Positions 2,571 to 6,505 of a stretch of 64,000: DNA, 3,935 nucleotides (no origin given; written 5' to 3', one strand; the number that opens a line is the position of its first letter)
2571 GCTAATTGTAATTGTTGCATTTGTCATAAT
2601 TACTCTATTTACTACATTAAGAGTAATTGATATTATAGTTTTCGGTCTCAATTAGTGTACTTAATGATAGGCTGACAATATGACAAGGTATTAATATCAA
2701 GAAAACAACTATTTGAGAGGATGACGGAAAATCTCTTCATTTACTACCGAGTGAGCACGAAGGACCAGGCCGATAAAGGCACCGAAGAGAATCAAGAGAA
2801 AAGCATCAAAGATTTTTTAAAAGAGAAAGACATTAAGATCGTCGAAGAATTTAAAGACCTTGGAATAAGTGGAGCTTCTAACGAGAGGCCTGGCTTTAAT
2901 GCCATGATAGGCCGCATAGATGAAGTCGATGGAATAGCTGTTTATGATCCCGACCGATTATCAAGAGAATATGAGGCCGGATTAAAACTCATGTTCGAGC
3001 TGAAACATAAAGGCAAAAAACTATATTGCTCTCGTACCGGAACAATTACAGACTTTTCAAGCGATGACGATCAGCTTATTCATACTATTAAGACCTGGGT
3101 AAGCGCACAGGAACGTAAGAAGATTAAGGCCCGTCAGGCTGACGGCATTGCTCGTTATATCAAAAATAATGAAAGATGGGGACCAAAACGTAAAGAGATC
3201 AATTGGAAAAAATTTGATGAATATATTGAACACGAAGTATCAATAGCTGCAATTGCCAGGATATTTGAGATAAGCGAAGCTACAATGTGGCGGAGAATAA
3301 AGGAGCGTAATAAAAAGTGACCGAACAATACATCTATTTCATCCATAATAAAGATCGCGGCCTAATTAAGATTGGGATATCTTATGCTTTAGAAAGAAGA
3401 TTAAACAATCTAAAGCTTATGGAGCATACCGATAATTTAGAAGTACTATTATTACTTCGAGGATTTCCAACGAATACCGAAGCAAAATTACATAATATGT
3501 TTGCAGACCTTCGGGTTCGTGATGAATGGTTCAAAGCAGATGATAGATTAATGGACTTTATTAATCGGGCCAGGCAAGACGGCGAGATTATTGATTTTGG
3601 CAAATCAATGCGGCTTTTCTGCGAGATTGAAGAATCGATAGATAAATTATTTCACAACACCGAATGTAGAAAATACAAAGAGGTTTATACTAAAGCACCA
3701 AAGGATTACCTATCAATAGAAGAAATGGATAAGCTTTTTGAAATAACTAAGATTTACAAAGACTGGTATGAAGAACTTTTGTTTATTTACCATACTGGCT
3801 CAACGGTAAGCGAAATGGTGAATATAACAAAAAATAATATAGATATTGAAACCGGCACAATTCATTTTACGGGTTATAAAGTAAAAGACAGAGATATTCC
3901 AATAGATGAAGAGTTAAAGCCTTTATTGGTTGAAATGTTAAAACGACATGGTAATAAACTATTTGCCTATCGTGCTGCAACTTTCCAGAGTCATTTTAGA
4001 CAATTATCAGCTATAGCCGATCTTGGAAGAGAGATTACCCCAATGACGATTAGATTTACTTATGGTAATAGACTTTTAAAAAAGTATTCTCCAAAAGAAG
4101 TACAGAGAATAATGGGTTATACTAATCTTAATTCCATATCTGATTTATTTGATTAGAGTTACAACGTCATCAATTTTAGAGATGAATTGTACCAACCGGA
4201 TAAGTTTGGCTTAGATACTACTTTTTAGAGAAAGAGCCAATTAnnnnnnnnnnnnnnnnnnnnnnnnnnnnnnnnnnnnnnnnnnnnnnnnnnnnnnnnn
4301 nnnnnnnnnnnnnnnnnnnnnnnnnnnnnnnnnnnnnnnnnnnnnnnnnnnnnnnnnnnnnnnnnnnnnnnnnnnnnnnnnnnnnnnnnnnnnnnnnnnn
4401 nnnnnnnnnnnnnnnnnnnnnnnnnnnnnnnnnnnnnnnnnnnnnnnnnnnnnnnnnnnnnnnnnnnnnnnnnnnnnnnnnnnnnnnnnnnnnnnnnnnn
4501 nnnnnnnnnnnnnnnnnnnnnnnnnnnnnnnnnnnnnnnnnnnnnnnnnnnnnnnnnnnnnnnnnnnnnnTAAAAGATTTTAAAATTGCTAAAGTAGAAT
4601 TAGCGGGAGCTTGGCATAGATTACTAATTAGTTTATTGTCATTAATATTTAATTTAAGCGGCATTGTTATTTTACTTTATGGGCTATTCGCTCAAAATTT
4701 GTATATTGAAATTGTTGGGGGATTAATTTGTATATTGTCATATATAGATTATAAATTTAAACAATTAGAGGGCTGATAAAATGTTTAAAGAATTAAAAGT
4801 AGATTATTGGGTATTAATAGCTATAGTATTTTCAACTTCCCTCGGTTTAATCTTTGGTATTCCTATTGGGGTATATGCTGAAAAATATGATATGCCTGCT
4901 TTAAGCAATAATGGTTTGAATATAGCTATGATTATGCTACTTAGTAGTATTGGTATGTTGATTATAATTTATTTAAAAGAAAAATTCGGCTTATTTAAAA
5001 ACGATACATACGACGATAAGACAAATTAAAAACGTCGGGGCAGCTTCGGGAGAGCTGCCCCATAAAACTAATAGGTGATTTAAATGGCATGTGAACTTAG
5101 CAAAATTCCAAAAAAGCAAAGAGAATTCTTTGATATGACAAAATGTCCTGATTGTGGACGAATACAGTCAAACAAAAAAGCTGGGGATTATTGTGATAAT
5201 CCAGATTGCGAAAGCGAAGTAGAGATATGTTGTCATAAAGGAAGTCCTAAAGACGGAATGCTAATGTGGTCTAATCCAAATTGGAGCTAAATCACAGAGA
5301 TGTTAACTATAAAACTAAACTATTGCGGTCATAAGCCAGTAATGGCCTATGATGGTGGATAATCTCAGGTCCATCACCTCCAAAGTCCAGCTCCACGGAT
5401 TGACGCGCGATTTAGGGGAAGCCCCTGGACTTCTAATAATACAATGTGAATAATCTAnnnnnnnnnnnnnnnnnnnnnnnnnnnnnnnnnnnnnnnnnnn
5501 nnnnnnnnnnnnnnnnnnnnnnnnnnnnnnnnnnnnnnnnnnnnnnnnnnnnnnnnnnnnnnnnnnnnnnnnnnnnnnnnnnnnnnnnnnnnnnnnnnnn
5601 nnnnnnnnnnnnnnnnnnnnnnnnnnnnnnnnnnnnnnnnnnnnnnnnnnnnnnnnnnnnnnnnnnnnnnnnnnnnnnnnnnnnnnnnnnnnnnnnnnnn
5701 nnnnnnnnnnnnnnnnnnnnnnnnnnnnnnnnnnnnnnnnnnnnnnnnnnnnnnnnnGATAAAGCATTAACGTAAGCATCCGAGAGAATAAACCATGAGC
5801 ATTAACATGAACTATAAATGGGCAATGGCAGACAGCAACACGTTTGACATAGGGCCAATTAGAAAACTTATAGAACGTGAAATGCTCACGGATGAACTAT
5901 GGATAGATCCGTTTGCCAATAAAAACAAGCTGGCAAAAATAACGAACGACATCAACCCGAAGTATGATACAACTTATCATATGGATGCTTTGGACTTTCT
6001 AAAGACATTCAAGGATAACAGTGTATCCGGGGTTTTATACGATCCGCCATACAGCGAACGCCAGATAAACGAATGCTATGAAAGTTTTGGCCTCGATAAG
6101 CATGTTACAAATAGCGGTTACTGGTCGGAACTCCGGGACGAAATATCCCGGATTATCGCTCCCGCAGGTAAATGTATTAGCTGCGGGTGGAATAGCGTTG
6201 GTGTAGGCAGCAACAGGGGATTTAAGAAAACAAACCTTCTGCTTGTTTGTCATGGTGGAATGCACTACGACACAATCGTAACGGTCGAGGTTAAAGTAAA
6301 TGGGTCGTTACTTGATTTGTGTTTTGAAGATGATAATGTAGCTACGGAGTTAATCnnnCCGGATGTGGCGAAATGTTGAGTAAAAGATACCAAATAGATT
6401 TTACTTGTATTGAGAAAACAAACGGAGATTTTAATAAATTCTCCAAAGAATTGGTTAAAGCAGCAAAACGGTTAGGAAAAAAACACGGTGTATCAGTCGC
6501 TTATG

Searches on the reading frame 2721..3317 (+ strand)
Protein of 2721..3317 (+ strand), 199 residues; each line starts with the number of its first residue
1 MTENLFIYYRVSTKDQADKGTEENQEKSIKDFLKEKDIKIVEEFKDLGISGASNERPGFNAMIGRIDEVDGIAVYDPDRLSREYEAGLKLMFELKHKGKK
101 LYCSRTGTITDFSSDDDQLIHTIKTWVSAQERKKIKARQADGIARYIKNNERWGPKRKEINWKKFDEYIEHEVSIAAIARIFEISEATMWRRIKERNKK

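Call 17: search_protein_families(library=phrogs, proteins=[window:2721-3317:+], max_evalue=0.01)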
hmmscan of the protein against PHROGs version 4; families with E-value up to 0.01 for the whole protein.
window:2721-3317:+ (199 aa): 2 families
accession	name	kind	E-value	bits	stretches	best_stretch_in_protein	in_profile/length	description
phrog_125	-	DNA, RNA and nucleotide metabolism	2.2e-34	120.1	1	2-198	19-205/254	DNA invertase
phrog_95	-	integration and excision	4e-32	112.6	1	6-183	91-271/651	integrase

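Call 18: search_protein_families(library=pfam, proteins=[window:2721-3317:+], max_evalue=0.01)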
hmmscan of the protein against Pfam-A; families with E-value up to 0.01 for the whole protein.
window:2721-3317:+ (199 aa): 1 family
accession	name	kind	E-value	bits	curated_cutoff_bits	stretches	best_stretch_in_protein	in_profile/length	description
PF00239.26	Resolvase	-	1.4e-30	106.7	23.3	1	6-150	2-143/145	Resolvase, N terminal domain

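Call 79: find_encoding_contigs(protein=window:2721-3317:+, flank=10000, max_places=10)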
Protein window:2721-3317:+ (199 aa): 5 contigs read that carry it; 3 places shown.
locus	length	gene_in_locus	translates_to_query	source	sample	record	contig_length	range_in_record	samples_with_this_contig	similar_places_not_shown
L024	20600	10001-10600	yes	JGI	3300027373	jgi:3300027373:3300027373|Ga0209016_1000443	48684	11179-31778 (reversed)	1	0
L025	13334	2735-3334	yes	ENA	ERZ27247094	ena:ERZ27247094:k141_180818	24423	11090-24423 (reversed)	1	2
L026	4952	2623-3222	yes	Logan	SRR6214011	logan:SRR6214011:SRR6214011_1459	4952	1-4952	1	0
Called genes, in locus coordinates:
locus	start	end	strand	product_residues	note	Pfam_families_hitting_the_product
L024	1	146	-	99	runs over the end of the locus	-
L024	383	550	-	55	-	-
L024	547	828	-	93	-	-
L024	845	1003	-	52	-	-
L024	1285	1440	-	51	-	-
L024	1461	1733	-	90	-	-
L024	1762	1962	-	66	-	-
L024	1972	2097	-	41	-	-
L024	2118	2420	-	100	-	-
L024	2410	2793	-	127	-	-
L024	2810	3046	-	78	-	-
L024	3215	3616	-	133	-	-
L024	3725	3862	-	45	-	-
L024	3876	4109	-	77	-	-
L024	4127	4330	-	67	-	-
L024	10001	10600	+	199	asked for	PF00239:Resolvase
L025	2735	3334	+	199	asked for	PF00239:Resolvase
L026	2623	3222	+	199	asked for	PF00239:Resolvase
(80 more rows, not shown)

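Call 100: search_protein_families(library=ncbifam, proteins=[window:2721-3317:+], max_evalue=0.001)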
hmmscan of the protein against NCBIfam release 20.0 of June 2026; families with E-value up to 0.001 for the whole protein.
window:2721-3317:+ (199 aa): 5 families
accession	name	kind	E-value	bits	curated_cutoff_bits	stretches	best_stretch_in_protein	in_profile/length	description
NF049883.1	resolv_YneB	equivalog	2.5e-11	43.5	175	1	6-180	3-174/211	YneB family resolvase-like protein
NF047343.1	SCCmet_CcrB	equivalog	3.2e-11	42.6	900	1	5-136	9-141/542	cassette chromosome recombinase CcrB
NF033518.0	transpos_IS607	equivalog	3.5e-09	36.5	110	1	5-82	56-132/187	IS607 family transposase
NF009949.0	PRK13413.1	equivalog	2.2e-07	30.8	272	1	6-197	3-197/203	master DNA invertase Mpi family serine-type recombinase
NF047347.1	SCCmet_CcrC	equivalog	3.5e-06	25.8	900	1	1-135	1-138/558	cassette chromosome recombinase CcrC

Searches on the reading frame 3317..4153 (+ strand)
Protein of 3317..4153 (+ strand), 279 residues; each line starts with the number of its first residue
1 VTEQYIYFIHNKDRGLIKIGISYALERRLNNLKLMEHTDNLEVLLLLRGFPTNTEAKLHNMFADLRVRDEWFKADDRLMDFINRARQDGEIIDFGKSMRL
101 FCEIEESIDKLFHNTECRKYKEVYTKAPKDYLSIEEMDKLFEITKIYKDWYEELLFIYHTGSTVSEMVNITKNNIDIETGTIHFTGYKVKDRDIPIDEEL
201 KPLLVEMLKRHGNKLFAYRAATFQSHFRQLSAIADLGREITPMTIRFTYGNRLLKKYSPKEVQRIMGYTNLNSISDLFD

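Call 17: search_protein_families(library=phrogs, proteins=[window:3317-4153:+], max_evalue=0.01)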
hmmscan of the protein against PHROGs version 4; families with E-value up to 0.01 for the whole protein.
window:3317-4153:+ (279 aa): 11 families
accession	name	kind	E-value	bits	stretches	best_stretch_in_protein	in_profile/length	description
phrog_1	-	integration and excision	1.9e-16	61.5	1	122-270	262-424/611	integrase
phrog_4284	-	unknown function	3.9e-12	47.3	1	4-74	85-153/171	-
phrog_8130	-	unknown function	7.5e-11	42.7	1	3-87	179-264/434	-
phrog_216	-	integration and excision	1.7e-07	31.7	1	125-273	49-217/301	integrase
phrog_5032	-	unknown function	1.4e-06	29.1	0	53-83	129-158/178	-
phrog_8604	-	unknown function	6e-06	27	1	2-86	123-198/200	-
phrog_5830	-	integration and excision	1.7e-05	25.2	1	113-202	93-184/318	integrase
phrog_681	-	DNA, RNA and nucleotide metabolism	2.9e-05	23.9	1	4-75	440-525/576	endonuclease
phrog_18411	-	DNA, RNA and nucleotide metabolism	3e-05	24.7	1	4-78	5-79/236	homing endonuclease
phrog_33921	-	unknown function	3.6e-05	24.7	1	6-86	70-147/160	-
phrog_15358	-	unknown function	0.0023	18.3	1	4-51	124-173/226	-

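Call 18: search_protein_families(library=pfam, proteins=[window:3317-4153:+], max_evalue=0.01)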
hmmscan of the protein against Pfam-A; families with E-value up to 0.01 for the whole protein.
window:3317-4153:+ (279 aa): 3 families
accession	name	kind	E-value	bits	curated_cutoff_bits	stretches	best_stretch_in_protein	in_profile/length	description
PF00589.27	Phage_integrase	-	9.9e-12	45.4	27.1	1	135-274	6-162/172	Phage integrase family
PF13455.12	MUG113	-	5.3e-09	37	22.3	1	18-76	2-63/73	Meiotically up-regulated gene 113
PF10544.15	T5orf172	-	3.3e-06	28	20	1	4-75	1-89/101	T5orf172 domain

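Call 100: search_protein_families(library=ncbifam, proteins=[window:3317-4153:+], max_evalue=0.001)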
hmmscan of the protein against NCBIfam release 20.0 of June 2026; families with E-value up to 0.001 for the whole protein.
window:3317-4153:+ (279 aa): 7 families
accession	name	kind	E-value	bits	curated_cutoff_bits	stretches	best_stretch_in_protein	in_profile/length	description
NF040815.2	recomb_XerA_Arch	equivalog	9.4e-16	58.2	220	1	118-273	85-247/263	site-specific tyrosine recombinase/integron integrase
TIGR02225.1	recomb_XerD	equivalog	7e-11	42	329.6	1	121-272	94-266/290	site-specific tyrosine recombinase XerD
TIGR02224.1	recomb_XerC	equivalog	4.8e-09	36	335.15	1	131-272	106-269/295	tyrosine recombinase XerC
NF001399.0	PRK00283.1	subfamily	6.8e-08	32.1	279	1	128-268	111-271/300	tyrosine recombinase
NF011946.0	PRK15417.1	equivalog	1.5e-05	24.4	435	0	156-211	139-195/337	integron integrase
TIGR02249.1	integrase_gron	subfamily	2.1e-05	24.1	265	0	132-211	102-180/315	integron integrase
NF002685.0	PRK02436.1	equivalog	0.00012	22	178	1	109-233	78-196/245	site-specific tyrosine recombinase XerD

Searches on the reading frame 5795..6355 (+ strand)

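Call 17: search_protein_families(library=phrogs, proteins=[window:5795-6355:+], max_evalue=0.01)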
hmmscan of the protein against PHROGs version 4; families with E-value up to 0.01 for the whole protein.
window:5795-6355:+ (187 aa): 4 families
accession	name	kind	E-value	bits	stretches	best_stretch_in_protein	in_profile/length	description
phrog_11619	-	other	9.5e-49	166.4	1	12-171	20-178/186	DNA methyltransferase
phrog_67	-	other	1.8e-08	34.9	1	48-133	114-198/743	DNA methyltransferase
phrog_6025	-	other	8.9e-06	26.4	1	61-133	15-86/192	DNA methyltransferase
phrog_12862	-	unknown function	0.00033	21.6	1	60-125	5-59/149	-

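Call 18: search_protein_families(library=pfam, proteins=[window:5795-6355:+], max_evalue=0.01)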
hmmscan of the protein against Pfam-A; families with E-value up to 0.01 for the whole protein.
window:5795-6355:+ (187 aa): 0 families
